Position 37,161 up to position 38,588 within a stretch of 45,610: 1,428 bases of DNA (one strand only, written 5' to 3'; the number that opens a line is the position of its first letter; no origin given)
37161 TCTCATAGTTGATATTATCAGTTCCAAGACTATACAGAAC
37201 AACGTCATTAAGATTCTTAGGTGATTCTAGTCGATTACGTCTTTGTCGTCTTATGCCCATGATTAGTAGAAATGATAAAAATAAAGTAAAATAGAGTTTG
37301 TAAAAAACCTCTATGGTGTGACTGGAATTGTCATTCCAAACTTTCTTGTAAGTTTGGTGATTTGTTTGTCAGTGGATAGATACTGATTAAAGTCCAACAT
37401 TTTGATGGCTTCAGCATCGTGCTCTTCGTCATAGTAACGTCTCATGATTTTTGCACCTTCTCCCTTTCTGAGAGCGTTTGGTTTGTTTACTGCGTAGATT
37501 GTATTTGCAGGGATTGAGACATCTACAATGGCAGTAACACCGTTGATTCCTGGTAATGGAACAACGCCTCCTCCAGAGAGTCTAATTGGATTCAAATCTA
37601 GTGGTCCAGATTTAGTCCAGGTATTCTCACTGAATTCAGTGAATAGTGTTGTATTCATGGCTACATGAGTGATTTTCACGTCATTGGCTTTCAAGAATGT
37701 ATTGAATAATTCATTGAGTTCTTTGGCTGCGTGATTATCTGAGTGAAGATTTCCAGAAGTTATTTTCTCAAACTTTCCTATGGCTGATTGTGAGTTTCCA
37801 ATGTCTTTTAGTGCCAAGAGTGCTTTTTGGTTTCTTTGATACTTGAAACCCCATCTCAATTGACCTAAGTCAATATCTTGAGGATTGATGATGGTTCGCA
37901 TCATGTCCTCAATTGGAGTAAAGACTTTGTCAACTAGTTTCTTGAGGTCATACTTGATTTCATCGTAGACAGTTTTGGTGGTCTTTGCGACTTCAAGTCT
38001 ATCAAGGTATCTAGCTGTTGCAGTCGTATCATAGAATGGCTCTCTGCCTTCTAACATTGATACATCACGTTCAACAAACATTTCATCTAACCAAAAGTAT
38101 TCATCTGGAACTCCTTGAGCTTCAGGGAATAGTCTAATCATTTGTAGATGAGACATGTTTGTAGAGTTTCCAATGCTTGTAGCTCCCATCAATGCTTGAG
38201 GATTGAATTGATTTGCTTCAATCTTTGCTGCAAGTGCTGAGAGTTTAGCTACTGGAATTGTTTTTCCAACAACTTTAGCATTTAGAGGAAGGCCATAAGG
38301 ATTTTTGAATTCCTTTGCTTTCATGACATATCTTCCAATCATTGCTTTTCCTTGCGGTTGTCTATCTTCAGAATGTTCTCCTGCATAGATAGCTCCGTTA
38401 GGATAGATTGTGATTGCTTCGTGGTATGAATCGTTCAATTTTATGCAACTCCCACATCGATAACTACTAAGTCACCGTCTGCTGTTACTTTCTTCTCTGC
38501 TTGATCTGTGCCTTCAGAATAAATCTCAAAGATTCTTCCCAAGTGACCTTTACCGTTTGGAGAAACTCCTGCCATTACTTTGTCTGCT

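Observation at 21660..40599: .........-like box at a fixed 28-30 nt from ten structural-gene start codons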

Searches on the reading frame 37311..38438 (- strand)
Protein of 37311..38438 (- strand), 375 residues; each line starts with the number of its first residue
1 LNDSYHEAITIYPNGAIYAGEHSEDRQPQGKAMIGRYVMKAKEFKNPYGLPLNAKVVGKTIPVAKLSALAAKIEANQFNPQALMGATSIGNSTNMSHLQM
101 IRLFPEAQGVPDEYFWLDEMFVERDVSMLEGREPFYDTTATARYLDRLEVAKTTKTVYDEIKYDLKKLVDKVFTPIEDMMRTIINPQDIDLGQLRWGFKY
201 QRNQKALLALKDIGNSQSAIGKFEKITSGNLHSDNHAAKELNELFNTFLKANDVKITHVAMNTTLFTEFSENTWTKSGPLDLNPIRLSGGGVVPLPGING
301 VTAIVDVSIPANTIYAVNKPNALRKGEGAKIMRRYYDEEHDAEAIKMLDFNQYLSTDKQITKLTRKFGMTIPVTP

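Call 6: search_protein_families(library=phrogs, proteins=[window:37311-38438:-])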
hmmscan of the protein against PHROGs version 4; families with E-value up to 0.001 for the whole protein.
window:37311-38438:- (375 aa): 0 families

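Call 7: search_protein_families(library=pfam, max_evalue=0.01, proteins=[window:37311-38438:-])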
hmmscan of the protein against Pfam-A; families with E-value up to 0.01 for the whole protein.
window:37311-38438:- (375 aa): 0 families

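Call 42: search_dna_similar(query=window:37311-38438:-, collection=phages, mode=protein, max_evalue=0.001, max_rows=15)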
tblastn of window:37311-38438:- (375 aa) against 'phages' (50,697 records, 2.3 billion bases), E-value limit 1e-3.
No match.
